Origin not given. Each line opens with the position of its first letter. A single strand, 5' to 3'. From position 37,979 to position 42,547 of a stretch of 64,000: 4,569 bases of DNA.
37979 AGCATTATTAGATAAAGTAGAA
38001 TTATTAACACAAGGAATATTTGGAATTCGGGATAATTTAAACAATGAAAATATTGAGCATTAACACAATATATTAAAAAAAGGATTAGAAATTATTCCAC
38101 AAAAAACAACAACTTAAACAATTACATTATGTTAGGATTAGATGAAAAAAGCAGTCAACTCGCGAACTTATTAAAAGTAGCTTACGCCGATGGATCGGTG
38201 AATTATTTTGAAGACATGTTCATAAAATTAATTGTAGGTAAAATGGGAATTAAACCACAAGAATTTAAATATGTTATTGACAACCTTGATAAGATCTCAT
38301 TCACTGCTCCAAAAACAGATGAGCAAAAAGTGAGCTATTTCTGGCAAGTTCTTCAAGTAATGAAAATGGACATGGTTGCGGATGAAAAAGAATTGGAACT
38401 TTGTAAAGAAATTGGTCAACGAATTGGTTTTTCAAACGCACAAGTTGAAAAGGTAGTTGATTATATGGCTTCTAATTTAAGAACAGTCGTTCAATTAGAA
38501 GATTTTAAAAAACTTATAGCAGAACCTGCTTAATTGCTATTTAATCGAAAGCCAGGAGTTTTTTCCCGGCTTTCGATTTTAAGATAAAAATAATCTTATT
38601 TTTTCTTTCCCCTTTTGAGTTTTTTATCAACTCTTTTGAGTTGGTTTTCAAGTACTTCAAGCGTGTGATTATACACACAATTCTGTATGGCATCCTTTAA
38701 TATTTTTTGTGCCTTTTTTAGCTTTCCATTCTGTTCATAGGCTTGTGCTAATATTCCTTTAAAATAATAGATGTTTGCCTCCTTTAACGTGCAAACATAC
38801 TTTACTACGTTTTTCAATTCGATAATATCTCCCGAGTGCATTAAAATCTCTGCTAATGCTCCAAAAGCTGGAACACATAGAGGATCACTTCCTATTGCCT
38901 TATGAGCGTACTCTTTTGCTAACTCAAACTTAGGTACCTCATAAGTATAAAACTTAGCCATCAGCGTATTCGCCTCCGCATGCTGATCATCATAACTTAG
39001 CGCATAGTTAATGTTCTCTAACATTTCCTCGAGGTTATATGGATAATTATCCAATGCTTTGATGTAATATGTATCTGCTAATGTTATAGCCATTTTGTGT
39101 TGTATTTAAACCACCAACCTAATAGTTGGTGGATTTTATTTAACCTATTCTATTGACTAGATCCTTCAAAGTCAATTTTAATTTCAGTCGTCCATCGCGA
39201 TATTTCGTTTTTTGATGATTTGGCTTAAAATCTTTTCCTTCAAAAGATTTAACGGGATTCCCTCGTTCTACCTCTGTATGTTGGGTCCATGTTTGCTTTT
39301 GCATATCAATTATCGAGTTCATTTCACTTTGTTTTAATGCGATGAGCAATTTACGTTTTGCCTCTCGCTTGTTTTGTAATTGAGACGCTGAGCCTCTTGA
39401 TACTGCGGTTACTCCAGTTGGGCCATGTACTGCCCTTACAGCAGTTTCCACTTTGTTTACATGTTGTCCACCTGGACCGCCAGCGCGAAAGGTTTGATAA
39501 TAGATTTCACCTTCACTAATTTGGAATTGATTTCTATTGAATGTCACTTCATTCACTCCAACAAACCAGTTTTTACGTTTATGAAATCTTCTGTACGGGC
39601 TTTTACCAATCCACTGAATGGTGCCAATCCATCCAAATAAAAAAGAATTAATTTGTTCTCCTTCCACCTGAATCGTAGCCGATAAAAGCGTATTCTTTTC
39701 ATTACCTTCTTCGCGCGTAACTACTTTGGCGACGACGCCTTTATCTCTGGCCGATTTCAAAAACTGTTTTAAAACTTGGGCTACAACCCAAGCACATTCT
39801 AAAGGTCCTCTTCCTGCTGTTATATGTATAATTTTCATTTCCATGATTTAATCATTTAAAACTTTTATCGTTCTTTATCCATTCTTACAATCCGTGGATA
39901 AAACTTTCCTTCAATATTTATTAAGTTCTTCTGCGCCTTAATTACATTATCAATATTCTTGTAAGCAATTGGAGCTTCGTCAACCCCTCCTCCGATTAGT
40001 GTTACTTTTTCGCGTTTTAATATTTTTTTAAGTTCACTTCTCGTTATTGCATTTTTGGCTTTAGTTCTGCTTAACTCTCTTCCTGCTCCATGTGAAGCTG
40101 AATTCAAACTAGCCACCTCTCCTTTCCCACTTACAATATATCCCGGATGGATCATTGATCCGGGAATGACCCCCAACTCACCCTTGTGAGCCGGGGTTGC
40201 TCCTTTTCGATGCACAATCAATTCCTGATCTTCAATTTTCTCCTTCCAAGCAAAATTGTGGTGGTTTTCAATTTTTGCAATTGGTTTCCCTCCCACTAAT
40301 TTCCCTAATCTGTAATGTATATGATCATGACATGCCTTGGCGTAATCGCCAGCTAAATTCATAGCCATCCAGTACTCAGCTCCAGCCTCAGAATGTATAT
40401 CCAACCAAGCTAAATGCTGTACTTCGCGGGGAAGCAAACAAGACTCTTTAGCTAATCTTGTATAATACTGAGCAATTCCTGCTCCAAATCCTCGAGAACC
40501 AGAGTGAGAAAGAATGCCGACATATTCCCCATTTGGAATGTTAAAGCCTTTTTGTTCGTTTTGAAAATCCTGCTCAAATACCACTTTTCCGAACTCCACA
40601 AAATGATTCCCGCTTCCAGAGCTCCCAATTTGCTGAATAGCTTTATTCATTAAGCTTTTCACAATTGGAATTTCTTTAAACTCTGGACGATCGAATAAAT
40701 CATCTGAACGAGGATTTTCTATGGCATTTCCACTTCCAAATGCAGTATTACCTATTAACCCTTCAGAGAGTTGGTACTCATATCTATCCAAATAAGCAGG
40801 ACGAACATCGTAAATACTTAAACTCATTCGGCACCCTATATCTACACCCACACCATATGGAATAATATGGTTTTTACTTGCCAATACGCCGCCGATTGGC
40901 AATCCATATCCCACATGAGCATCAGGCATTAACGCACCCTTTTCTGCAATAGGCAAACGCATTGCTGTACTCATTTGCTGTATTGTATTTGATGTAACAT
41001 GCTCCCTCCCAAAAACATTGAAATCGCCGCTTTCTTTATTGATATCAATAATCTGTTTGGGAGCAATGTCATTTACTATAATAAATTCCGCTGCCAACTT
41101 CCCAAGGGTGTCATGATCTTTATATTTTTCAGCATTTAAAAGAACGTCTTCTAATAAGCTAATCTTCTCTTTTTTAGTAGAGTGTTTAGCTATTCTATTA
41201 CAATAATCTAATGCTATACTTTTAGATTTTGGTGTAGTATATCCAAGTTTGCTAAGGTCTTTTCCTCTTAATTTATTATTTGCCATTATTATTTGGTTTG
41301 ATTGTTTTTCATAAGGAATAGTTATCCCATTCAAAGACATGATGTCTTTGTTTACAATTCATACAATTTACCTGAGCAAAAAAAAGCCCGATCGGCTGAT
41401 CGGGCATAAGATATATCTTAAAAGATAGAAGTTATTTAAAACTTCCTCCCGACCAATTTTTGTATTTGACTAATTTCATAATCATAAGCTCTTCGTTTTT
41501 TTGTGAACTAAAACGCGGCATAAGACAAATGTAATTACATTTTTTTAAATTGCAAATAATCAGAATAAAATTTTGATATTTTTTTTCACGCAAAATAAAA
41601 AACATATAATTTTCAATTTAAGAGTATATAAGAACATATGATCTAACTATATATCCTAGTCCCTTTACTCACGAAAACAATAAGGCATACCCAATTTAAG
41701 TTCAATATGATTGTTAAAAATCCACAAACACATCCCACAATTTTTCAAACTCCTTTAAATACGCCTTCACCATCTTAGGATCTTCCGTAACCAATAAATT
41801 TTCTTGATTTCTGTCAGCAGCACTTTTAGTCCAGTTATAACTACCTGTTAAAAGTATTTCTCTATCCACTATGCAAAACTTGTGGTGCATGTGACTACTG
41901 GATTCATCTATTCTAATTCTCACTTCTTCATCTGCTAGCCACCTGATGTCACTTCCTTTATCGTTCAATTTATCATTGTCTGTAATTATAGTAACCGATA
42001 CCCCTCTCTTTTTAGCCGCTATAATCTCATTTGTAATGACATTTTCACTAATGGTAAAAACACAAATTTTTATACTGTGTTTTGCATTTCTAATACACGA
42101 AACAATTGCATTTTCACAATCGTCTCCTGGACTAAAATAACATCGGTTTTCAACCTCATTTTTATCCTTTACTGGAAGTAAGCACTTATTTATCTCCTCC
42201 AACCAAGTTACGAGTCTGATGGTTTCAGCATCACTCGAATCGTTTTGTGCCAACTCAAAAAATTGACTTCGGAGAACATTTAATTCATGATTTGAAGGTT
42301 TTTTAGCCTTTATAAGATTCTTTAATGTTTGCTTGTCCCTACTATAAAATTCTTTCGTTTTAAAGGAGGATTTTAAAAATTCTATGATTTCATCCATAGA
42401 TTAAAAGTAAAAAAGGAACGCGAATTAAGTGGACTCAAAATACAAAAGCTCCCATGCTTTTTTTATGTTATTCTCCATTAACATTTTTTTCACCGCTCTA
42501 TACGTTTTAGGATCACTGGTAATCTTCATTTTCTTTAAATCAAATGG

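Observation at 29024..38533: YbjN-like / PspA / YqiJ(DUF1449) / flotillin / 1641-aa MoxR-type ATPase / TerB gene cluster: candidate uncharacterised membrane-stress or envelope-defence system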

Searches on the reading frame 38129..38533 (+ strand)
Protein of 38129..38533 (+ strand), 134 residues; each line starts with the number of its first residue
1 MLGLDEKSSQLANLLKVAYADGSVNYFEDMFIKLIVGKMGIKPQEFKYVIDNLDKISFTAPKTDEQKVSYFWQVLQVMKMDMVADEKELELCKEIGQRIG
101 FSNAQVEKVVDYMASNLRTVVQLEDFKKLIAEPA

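Call 3: search_protein_families(library=pfam, proteins=[window:38129-38533:+], max_evalue=0.01)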
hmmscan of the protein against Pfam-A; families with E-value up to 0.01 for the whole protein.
window:38129-38533:+ (134 aa): 2 families
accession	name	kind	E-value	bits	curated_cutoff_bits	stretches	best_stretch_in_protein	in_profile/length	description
PF05099.18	TerB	-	3e-08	34.4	24.4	1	6-47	73-114/118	Tellurite resistance protein TerB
PF13499.12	EF-hand_7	-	0.009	16.8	30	0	85-130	20-66/67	EF-hand domain pair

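Call 4: search_protein_families(library=ncbifam, proteins=[window:38129-38533:+], max_evalue=0.01)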
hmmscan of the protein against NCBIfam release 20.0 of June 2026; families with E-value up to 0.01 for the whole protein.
window:38129-38533:+ (134 aa): 1 family
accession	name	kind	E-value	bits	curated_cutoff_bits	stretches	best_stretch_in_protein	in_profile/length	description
NF006948.0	PRK09430.1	equivalog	0.0002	21.1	162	0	13-57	135-180/267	co-chaperone DjlA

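Call 5: search_protein_families(library=padloc, proteins=[window:38129-38533:+], max_evalue=0.01)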
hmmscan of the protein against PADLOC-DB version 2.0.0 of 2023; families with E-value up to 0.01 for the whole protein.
window:38129-38533:+ (134 aa): 2 families
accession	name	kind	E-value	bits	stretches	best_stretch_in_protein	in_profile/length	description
PDLC01582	Cas8b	-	0.0037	14.6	1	45-131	278-351/401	CAS-I-B; effector_LS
PDLC01541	Cas11b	-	0.0042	15.4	0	60-110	37-85/98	CAS-I-B; effector_SS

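Call 12: search_protein_families(library=pfam, proteins=[window:38129-38533:+], max_evalue=10)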
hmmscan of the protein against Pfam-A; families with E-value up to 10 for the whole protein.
window:38129-38533:+ (134 aa): 4 families
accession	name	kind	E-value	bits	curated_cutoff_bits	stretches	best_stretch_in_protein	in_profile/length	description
PF05099.18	TerB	-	3e-08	34.4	24.4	2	6-47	73-114/118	Tellurite resistance protein TerB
PF13499.12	EF-hand_7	-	0.009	16.8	30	1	85-130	20-66/67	EF-hand domain pair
PF03627.19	PapG_N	-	0.096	12.8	25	1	18-103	70-149/226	PapG carbohydrate binding domain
PF24657.1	DUF7646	-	0.18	12.2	27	1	91-129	32-70/85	Domain of unknown function (DUF7646)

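Call 94: find_related_loci(query=A7, collection=metagenome_contigs, flank=7000)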
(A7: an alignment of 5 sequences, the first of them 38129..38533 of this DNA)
Query A7 (134 aa) in metagenome_contigs; peptide patterns used: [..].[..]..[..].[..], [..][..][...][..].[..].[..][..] (x = any residue, [..] = any of these).
599 stretches matched a pattern (row limit reached: there are more); 8 encode a relative of the query (tblastn E <= 1e-3); 8 distinct loci.
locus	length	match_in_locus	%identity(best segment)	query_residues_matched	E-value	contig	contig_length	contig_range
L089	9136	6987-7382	86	1-132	2e-76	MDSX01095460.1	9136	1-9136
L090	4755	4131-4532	80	1-134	1e-74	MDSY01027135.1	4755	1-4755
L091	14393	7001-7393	75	1-132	1e-64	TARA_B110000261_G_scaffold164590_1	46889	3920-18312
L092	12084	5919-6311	75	1-132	5e-64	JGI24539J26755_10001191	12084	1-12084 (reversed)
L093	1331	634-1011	31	5-130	6e-21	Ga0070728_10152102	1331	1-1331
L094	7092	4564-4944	30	4-130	1e-20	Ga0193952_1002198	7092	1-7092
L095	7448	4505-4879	27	4-128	3e-16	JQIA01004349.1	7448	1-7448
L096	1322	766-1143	25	4-129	1e-14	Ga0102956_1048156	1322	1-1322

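Call 98: search_solved_structures(query=window:38129-38533:+, max_evalue=1)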
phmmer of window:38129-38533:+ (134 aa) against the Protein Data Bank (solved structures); distinct sequences matched with E-value up to 1: 0.

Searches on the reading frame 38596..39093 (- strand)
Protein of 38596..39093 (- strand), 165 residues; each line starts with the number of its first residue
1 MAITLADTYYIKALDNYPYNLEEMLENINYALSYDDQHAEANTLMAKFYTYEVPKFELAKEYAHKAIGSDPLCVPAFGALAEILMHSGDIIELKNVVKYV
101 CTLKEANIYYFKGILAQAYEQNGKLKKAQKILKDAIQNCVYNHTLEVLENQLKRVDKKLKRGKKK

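Call 3: search_protein_families(library=pfam, proteins=[window:38596-39093:-], max_evalue=0.01)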
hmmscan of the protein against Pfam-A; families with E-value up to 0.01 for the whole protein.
window:38596-39093:- (165 aa): 7 families
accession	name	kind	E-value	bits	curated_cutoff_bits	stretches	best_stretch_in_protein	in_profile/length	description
PF14559.12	TPR_19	-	7.2e-07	29.9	25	0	115-135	31-51/68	Tetratricopeptide repeat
PF13428.12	TPR_14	-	8.8e-05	23.3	23.5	1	115-143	7-35/44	Tetratricopeptide repeat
PF23354.1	TPR_NUP160_120_M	-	0.00072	19.4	27.2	1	80-148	9-77/265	NUP160/120 middle TPR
PF12569.14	NatA_aux_su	-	0.00088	18.8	33.3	1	41-129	194-280/515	N-terminal acetyltransferase A, auxiliary subunit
PF13181.12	TPR_8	-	0.00093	19.6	25.7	0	115-137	7-29/34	Tetratricopeptide repeat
PF07719.23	TPR_2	-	0.0068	16.9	27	0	115-137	7-29/34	Tetratricopeptide repeat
PF13432.12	TPR_16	-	0.0079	17.1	32.7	0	55-89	12-46/65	Tetratricopeptide repeat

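Call 4: search_protein_families(library=ncbifam, proteins=[window:38596-39093:-], max_evalue=0.01)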
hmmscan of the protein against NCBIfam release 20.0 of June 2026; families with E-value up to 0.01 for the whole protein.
window:38596-39093:- (165 aa): 5 families
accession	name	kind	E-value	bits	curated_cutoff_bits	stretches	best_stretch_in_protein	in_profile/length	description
TIGR02917.1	PEP_TPR_lipo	equivalog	2.2e-06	25.9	312.2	1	26-138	486-596/899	XrtA/PEP-CTERM system TPR-repeat protein PrsT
TIGR02521.1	type_IV_pilW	equivalog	0.00011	21.8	154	0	21-71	47-96/234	type IV pilus biogenesis/stability protein PilW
TIGR03504.1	FimV_Cterm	subfamily_domain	0.00052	20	30.65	0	115-137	5-27/44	FimV/HubP family polar landmark protein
NF008757.0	PRK11788.1-5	equivalog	0.0012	18.1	363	1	55-152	195-292/388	lipopolysaccharide assembly protein LapB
NF008756.0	PRK11788.1-4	equivalog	0.0013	17.9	474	1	57-140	197-280/389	lipopolysaccharide assembly protein LapB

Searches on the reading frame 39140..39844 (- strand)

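Call 3: search_protein_families(library=pfam, proteins=[window:39140-39844:-], max_evalue=0.01)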
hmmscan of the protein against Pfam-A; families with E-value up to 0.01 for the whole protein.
window:39140-39844:- (234 aa): 1 family
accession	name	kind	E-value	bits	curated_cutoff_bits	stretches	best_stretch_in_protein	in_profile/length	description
PF00472.26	RF-1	-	1.1e-19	70.9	35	1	106-215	4-115/116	RF-1 domain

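Call 4: search_protein_families(library=ncbifam, proteins=[window:39140-39844:-], max_evalue=0.01)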
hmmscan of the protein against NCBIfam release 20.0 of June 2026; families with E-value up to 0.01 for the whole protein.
window:39140-39844:- (234 aa): 5 families
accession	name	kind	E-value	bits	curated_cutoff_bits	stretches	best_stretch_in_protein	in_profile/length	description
TIGR03072.1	release_prfH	equivalog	2e-62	210.3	166.65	1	6-206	3-200/200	peptide chain release factor H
TIGR00020.2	prfB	exception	3.4e-28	98.7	370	1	5-201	119-316/353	peptide chain release factor 2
NF001859.2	PRK00591.1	equivalog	1.5e-18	67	400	1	104-185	206-287/347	peptide chain release factor 1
TIGR00019.1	prfA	equivalog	1.4e-16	60.4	423.25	1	5-185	115-295/361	peptide chain release factor 1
NF006718.0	PRK09256.1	equivalog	3.4e-09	36.5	100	1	105-137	8-40/140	alternative ribosome rescue aminoacyl-tRNA hydrolase ArfB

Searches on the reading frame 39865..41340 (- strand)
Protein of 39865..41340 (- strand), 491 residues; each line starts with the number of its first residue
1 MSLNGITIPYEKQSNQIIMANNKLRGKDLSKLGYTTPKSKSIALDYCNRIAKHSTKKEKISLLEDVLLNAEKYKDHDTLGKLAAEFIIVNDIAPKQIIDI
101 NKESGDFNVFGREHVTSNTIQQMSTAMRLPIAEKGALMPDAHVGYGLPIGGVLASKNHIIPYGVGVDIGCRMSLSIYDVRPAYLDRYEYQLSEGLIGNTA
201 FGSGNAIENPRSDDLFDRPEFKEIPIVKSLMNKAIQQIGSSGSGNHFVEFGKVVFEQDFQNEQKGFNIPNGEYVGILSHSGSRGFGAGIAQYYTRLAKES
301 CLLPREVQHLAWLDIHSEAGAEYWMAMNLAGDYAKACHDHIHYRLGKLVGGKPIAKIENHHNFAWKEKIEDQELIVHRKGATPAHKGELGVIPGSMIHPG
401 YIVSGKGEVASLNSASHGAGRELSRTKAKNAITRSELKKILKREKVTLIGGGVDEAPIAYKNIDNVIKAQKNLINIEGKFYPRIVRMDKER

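Call 50: search_protein_families(library=pfam, proteins=[window:39865-41340:-], max_evalue=0.01)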
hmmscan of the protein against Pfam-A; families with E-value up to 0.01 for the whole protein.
window:39865-41340:- (491 aa): 1 family
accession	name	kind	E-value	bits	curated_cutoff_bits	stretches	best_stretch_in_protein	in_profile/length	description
PF01139.22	RtcB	-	2.2e-76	258.3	27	2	229-482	138-420/426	tRNA-splicing ligase RtcB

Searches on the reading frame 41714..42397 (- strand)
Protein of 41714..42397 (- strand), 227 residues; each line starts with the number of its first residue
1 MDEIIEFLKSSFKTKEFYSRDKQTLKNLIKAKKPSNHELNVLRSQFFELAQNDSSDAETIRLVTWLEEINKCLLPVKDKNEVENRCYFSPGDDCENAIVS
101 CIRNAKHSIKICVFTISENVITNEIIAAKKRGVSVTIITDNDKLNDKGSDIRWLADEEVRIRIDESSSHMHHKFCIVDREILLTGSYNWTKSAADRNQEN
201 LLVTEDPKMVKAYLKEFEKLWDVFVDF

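Call 50: search_protein_families(library=pfam, proteins=[window:41714-42397:-], max_evalue=0.01)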
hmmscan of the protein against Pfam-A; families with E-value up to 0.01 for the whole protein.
window:41714-42397:- (227 aa): 3 families
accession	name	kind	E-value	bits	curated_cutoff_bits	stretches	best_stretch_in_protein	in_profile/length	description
PF13091.12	PLDc_2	-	4.8e-33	114.2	27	1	98-221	1-132/132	PLD-like domain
PF07894.18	SACK1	-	7.8e-08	32.6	21.4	1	87-221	115-269/274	Scaffolding anchor of CK1 domain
PF11495.14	Regulator_TrmB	-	6.3e-05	22.8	22.2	1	95-221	12-129/233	Archaeal transcriptional regulator TrmB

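Call 97: search_solved_structures(query=window:41714-42397:-, max_evalue=0.01)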
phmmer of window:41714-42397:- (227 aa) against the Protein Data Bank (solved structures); distinct sequences matched with E-value up to 0.01: 9.
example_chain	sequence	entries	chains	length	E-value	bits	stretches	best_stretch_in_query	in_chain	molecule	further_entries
9lkx_K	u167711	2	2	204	2.5e-28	102.7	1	86-224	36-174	Mitochondrial cardiolipin hydrolase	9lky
4ggj_A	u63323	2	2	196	1.5e-27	100.2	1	96-224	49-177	Mitochondrial cardiolipin hydrolase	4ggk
4h4a_A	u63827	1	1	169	2.8e-18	69.8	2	98-178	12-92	Mitochondrial cardiolipin hydrolase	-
4gen_A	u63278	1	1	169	3e-18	69.7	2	98-178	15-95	Mitochondrial cardiolipin hydrolase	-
4gel_A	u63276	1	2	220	7.2e-18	68.5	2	98-178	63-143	Mitochondrial cardiolipin hydrolase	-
1byr_A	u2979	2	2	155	2.3e-17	66.8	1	88-223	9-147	PROTEIN (ENDONUCLEASE)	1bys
4gem_A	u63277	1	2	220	5e-17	65.8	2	98-178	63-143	Mitochondrial cardiolipin hydrolase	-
6ehi_A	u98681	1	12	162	4.9e-12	49.4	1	84-222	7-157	Nuclease NucT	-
7e0m_A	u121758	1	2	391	6.8e-05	26.1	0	120-223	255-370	Phospholipase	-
